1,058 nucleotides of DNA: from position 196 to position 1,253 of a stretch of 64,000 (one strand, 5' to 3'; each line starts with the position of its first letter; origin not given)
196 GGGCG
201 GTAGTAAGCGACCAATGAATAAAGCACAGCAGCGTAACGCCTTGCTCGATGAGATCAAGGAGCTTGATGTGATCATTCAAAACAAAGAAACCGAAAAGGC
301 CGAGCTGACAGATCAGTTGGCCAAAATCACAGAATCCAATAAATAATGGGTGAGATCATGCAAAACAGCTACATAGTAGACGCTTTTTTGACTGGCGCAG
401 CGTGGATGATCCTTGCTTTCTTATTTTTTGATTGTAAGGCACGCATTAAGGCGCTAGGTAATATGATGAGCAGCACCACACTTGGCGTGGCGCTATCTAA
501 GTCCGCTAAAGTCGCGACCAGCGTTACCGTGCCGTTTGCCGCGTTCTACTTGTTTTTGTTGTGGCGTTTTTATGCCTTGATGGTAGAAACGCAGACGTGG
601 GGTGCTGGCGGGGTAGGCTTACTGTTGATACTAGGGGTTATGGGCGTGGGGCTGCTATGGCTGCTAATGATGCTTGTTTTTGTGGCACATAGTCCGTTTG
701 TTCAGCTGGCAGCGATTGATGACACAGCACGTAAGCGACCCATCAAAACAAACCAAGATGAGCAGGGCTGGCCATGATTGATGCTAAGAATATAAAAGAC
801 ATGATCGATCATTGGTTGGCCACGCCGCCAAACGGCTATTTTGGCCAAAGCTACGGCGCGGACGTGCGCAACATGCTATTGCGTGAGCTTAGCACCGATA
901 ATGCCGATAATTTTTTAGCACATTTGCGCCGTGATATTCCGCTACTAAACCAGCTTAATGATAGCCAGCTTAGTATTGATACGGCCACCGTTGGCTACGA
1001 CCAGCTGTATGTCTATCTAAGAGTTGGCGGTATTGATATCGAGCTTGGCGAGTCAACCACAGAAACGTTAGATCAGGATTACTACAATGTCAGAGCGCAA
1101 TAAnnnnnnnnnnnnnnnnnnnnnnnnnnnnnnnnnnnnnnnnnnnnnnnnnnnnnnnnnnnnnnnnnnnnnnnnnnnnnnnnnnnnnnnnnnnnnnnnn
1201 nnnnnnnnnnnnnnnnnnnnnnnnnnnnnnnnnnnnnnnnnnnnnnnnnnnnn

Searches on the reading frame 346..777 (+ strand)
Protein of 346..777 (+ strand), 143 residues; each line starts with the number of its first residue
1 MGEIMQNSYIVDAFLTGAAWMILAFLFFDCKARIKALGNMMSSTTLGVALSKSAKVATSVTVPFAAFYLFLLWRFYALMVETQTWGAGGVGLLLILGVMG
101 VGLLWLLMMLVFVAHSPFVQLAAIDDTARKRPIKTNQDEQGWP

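Call 21: search_protein_families(library=phrogs, proteins=[window:346-777:+], max_evalue=0.001)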
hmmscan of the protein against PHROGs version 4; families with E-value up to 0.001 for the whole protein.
window:346-777:+ (143 aa): 0 families

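Call 45: find_encoding_contigs(protein=window:346-777:+, flank=10000, max_places=3)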
Protein window:346-777:+ (143 aa): 17 contigs read that carry it; 3 places shown.
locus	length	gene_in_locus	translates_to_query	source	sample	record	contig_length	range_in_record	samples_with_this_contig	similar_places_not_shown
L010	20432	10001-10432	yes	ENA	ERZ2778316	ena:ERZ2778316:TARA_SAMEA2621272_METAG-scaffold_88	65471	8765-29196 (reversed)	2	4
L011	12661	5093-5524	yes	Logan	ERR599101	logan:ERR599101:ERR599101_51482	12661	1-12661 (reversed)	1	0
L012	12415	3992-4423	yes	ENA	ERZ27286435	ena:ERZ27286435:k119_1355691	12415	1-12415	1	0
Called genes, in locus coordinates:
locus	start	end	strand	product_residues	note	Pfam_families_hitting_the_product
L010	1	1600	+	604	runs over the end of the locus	-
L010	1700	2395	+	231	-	-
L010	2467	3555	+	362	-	PF03382:DUF285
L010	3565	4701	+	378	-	-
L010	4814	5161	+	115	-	-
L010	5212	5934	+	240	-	-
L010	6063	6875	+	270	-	-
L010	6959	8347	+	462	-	-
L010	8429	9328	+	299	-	-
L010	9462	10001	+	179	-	PF18788:DarA_N (weak)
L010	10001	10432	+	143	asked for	-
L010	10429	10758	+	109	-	-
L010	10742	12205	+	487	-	-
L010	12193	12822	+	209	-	-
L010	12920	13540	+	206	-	-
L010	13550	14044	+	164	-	-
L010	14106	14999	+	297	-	-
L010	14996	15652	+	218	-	-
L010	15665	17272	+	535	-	-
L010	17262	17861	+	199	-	-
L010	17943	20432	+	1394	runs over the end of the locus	PF18788:DarA_N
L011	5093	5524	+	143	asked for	-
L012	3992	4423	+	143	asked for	-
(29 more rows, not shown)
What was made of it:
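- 1..346 (+): 3' part of a 179-aa Hdf-like gene (DarA_N domain plus a basic helical tail). Its start lies about 195 nt before the window. The full gene is seen on the same phage in L010:9462-10001 (call 45).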

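Call 47: search_protein_families(library=pfam, proteins=[L010:9462-10001:+, L010:8429-9328:+], max_evalue=0.1)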
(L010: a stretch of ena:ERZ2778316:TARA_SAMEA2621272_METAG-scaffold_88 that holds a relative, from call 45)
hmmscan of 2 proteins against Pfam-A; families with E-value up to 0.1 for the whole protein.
L010:9462-10001:+ (179 aa): 1 family
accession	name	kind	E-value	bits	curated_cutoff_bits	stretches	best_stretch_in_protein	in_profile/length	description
PF18788.6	DarA_N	-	2.7e-06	27.7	27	1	10-100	18-111/122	Defence against restriction A N-terminal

L010:8429-9328:+ (299 aa): 0 families
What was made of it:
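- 1..346 (+): Pfam DarA_N scores 27.7 bits against a cut-off of 27 (call 47).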

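Call 99: search_solved_structures(query=L010:9462-10001:+, max_evalue=1)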
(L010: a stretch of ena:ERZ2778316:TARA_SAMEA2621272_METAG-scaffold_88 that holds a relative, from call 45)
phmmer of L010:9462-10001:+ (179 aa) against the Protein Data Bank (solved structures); distinct sequences matched with E-value up to 1: 1.
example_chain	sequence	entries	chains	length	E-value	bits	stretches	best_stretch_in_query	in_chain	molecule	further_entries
9ukm_I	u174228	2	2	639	0.12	15.9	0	137-174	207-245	Defense against restriction protein A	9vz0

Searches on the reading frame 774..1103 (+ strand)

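Call 21: search_protein_families(library=phrogs, proteins=[window:774-1103:+], max_evalue=0.001)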
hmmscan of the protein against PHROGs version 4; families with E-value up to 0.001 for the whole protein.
window:774-1103:+ (109 aa): 1 family
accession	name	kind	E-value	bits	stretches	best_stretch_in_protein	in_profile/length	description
phrog_4683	-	unknown function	1.6e-30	106.3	1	1-108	4-113/114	-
